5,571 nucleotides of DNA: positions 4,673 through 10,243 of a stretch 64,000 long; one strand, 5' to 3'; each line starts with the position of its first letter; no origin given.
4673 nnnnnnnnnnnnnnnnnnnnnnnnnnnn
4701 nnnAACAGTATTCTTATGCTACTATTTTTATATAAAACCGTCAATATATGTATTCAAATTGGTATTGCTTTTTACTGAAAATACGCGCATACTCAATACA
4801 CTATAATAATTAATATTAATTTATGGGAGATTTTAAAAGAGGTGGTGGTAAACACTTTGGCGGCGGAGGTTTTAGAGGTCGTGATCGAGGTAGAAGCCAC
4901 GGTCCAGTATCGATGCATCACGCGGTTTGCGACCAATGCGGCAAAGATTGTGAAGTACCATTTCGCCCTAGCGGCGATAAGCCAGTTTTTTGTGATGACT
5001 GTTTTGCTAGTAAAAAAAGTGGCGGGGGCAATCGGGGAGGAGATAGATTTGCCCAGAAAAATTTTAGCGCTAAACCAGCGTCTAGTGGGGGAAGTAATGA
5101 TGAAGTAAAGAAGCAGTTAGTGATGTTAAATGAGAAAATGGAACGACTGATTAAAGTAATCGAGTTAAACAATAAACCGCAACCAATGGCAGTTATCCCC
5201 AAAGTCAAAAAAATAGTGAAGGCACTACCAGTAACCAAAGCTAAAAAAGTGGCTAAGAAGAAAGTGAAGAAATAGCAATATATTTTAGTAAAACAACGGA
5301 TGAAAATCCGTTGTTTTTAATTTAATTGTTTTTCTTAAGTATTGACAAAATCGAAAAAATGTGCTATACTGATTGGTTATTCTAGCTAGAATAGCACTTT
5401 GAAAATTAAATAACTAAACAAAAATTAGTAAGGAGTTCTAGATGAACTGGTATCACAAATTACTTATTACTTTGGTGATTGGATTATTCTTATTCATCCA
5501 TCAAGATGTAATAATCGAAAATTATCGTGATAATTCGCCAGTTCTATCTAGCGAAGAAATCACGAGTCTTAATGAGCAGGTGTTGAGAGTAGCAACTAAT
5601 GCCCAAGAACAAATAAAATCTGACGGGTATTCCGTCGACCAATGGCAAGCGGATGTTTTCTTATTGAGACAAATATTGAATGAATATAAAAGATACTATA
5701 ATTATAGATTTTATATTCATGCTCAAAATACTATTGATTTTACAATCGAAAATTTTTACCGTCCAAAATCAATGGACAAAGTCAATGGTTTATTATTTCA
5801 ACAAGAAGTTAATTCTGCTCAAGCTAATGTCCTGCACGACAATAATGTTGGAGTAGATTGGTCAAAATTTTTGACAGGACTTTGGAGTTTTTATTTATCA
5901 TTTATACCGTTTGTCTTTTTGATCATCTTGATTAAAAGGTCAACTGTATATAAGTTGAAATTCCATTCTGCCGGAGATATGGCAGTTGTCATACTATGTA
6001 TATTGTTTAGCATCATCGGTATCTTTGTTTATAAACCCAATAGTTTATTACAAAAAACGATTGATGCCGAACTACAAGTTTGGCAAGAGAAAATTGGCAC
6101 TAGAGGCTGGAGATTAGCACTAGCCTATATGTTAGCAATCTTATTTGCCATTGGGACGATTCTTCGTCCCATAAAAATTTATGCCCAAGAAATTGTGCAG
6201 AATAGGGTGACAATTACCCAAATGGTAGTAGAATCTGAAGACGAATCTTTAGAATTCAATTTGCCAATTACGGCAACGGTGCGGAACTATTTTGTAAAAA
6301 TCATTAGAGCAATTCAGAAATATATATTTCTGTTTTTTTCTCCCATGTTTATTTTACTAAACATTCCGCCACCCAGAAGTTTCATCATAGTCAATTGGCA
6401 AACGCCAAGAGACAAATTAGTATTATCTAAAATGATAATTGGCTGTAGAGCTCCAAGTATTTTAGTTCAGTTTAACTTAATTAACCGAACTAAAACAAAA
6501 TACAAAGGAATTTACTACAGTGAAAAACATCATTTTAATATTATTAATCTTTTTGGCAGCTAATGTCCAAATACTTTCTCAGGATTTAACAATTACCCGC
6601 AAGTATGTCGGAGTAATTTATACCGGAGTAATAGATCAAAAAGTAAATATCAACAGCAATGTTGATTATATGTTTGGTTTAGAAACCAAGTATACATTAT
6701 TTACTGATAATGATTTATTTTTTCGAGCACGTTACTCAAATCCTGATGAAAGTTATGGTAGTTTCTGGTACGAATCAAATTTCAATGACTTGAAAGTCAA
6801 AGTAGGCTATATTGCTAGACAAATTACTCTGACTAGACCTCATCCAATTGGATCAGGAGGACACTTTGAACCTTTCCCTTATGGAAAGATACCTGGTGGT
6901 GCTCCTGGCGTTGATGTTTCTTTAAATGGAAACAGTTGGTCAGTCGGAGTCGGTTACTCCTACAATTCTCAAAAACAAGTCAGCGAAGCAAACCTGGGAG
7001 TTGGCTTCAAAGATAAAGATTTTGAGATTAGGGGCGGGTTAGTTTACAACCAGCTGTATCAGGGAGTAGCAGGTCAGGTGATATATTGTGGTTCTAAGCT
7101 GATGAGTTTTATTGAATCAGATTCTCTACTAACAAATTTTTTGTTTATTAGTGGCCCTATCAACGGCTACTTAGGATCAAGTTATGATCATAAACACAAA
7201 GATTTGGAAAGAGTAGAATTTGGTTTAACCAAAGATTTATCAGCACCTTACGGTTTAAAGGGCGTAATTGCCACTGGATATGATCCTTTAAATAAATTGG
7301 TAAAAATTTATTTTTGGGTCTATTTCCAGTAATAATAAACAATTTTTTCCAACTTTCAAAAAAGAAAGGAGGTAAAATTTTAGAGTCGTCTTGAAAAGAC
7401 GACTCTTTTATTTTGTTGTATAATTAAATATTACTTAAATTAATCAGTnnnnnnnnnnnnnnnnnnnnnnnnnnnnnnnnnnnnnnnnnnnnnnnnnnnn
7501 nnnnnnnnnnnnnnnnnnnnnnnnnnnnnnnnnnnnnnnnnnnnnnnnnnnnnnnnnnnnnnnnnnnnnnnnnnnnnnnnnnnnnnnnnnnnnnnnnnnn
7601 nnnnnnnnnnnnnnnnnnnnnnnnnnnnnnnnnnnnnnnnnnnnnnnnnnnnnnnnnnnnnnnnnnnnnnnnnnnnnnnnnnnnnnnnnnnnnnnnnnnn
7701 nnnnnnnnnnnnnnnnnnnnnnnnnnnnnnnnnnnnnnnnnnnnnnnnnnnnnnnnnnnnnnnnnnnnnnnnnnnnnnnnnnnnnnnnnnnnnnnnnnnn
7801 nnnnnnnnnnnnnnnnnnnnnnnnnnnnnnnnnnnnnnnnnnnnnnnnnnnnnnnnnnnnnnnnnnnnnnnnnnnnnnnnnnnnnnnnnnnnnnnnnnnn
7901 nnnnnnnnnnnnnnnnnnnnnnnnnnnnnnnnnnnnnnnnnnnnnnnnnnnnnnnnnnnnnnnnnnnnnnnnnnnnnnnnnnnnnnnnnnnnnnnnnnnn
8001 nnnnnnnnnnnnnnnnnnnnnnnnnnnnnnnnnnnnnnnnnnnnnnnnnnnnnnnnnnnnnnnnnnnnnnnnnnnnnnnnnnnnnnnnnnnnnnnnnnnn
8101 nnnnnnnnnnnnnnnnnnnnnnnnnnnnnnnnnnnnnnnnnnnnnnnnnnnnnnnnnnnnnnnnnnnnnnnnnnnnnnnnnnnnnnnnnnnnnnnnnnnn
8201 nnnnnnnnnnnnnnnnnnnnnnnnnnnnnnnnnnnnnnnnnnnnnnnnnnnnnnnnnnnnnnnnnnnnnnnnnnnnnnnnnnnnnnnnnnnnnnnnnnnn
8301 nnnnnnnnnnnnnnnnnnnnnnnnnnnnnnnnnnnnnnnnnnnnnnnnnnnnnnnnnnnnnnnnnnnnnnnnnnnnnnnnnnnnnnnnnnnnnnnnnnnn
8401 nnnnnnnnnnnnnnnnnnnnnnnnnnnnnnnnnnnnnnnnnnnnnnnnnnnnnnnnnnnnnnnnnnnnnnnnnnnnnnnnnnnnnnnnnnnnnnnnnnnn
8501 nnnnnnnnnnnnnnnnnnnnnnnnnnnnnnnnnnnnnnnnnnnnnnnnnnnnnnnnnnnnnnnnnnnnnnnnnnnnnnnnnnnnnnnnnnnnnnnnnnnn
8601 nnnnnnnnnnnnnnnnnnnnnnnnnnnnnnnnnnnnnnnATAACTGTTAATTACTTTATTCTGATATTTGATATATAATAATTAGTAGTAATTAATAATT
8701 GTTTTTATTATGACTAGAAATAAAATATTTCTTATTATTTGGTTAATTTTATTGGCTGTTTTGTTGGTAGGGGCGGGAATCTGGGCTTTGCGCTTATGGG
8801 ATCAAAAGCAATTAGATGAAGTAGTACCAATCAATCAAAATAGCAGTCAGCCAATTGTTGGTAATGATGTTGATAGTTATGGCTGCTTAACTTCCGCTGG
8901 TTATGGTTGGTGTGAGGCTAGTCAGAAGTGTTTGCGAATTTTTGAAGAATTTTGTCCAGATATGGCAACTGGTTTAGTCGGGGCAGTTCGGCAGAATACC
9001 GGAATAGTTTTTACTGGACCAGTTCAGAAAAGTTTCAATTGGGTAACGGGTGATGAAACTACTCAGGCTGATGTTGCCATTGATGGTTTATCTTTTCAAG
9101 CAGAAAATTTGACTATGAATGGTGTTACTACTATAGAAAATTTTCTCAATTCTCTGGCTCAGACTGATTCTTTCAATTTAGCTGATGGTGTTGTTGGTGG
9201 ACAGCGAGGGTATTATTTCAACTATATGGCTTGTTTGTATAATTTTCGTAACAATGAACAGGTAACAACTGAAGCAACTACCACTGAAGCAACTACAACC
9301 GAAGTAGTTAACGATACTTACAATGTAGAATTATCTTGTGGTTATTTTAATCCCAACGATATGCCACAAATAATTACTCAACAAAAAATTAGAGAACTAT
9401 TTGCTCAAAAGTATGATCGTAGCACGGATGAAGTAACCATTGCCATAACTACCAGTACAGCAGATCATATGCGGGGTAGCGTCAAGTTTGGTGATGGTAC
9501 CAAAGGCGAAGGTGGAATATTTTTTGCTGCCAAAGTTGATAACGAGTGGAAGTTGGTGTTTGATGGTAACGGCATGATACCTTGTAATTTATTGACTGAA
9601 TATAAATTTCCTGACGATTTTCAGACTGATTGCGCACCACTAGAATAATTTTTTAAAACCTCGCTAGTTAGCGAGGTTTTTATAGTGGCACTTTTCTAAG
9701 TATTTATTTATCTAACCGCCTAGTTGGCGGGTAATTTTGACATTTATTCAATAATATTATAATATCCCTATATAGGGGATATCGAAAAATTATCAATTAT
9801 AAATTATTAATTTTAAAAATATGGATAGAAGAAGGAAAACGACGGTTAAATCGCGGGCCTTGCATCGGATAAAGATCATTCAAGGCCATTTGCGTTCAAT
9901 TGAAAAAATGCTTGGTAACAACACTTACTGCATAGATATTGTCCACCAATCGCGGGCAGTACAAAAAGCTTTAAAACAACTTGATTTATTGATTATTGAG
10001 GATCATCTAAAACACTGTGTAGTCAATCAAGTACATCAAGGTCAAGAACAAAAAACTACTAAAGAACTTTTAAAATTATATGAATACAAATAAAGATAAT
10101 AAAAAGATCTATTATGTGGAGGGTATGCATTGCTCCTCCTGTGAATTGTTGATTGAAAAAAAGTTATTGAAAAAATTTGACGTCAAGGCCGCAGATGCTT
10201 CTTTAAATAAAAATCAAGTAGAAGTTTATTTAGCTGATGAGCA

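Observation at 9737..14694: Copper-homeostasis operon csoR-(HMA-fused permease)-copZ-copA with a CsoR-type palindromic operator over the -10, plus flanking redox genes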

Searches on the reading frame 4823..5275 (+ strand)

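Call 83: search_protein_families(library=pfam, proteins=[window:4823-5275:+], max_evalue=0.001)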
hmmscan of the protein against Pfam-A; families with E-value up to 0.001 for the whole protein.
window:4823-5275:+ (150 aa): 1 family
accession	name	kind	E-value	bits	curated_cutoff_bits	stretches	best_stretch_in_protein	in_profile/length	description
PF23477.1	zf_Tbcl_2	-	1.9e-16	59.9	27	1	31-65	3-37/37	Probable treble clef zinc finger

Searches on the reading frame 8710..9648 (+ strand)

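Call 3: search_protein_families(library=pfam, proteins=[window:8710-9648:+], max_evalue=0.01)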
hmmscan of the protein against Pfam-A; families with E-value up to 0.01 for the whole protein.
window:8710-9648:+ (312 aa): 0 families

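Call 4: search_protein_families(library=ncbifam, proteins=[window:8710-9648:+], max_evalue=0.01)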
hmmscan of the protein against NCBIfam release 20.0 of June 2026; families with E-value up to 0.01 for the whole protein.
window:8710-9648:+ (312 aa): 0 families

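Call 5: search_protein_families(library=pfam, proteins=[window:8710-9648:+], max_evalue=10)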
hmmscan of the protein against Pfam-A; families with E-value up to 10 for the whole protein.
window:8710-9648:+ (312 aa): 2 families
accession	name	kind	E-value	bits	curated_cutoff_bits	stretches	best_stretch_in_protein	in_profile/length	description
PF03483.22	B3_4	-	0.052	13.6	29.3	1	185-245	99-159/174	B3/4 domain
PF05545.16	FixQ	-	0.11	12.9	29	1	9-28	12-31/49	Cbb3-type cytochrome oxidase component FixQ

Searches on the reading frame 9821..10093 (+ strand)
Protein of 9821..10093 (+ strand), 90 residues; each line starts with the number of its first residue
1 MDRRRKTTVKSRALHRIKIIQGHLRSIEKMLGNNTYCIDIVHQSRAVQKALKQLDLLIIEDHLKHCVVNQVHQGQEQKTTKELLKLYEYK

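Call 3: search_protein_families(library=pfam, proteins=[window:9821-10093:+], max_evalue=0.01)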
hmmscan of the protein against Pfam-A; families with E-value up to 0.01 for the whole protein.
window:9821-10093:+ (90 aa): 1 family
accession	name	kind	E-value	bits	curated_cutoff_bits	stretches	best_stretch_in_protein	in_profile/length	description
PF02583.22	Trns_repr_metal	-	2.5e-22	79.5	22.8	1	10-86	2-75/78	Metal-sensitive transcriptional repressor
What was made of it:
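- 9821..10093 (+): csoR, a 90-aa Cu(I)-sensing repressor of the CsoR/RcnR family. PF02583, E 2.5e-22 (call 3).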

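Call 4: search_protein_families(library=ncbifam, proteins=[window:9821-10093:+], max_evalue=0.01)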
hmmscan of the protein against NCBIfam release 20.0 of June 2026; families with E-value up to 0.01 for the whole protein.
window:9821-10093:+ (90 aa): 3 families
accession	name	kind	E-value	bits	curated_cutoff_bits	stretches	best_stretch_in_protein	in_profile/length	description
NF052430.1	repress_RicR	exception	7.5e-16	58.5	175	1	10-81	8-79/93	copper-sensing transcriptional repressor RicR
NF008464.0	PRK11352.1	equivalog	1.8e-06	28.2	133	1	9-78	7-76/91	formaldehyde-responsive transcriptional repressor FrmR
NF011613.0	PRK15039.1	equivalog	2.2e-06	28.2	138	1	12-82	10-77/90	Ni(II)/Co(II)-binding transcriptional repressor RcnR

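Call 87: search_solved_structures(query=window:9821-10090:+, max_evalue=0.001, show_alignments=2)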
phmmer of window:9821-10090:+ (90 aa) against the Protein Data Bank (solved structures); distinct sequences matched with E-value up to 0.001: 9.
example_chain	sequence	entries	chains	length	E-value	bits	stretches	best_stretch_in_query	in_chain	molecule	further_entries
4m1p_A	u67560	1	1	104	1.9e-15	60.3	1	12-86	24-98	Copper-sensitive operon repressor (CsoR)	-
2hh7_A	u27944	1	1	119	4.6e-13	52.7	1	7-86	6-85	Hypothetical protein CsoR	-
6ahx_A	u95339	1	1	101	5.9e-13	52.3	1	10-88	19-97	Putative cytosolic protein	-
4adz_A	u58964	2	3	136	7.7e-12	48.8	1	10-75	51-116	CSOR | COPPER SENSITIVE OPERON REPRESSOR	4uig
5fmn_A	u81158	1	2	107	7.5e-09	39.3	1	12-83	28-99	INRS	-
3aai_A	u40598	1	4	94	8.5e-09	39.1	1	9-89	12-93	Copper homeostasis operon regulatory protein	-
7mq1_A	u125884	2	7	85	7.4e-07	32.9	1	11-82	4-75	Copper-sensing transcriptional repressor csoR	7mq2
7mq3_A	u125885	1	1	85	2e-06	31.6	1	11-82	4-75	Copper-sensing transcriptional repressor csoR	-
5lcy_A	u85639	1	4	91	0.00047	24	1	10-69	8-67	Frmr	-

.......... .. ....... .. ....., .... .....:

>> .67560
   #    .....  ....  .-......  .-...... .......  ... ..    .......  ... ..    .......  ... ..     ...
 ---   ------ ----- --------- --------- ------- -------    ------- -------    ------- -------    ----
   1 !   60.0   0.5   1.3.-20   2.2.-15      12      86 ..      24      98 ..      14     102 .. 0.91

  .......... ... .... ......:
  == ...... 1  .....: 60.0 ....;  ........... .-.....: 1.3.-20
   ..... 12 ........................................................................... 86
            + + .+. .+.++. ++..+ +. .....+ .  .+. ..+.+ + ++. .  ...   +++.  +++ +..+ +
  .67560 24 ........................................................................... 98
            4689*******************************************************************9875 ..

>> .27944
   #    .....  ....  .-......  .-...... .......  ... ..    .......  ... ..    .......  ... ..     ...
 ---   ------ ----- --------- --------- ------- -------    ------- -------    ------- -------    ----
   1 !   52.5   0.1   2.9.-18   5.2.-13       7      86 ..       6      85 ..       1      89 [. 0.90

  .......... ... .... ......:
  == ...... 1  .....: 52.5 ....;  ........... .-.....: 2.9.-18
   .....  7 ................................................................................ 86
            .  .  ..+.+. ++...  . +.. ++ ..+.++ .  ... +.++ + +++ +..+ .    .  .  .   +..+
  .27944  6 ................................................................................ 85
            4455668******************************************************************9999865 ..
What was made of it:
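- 9821..10093 (+): Tyr36-Cys37, His62, Cys66 and Glu82 align to M. tuberculosis Tyr35-Cys36, His61, Cys65 and Glu81 (call 87).
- On CsoR (Cu(I)-sensing branch of CsoR/RcnR, PF02583): The best solved relatives are all CsoRs (call 87). Tyr36-Cys37, His62, Cys66 and Glu82 align to M. tuberculosis CsoR Tyr35-Cys36, His61, Cys65 and Glu81 (call 87).
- CsoR ligands aligned to solved CsoRs (call 87). The CsoR Cys-His-Cys fingerprint (call 87).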
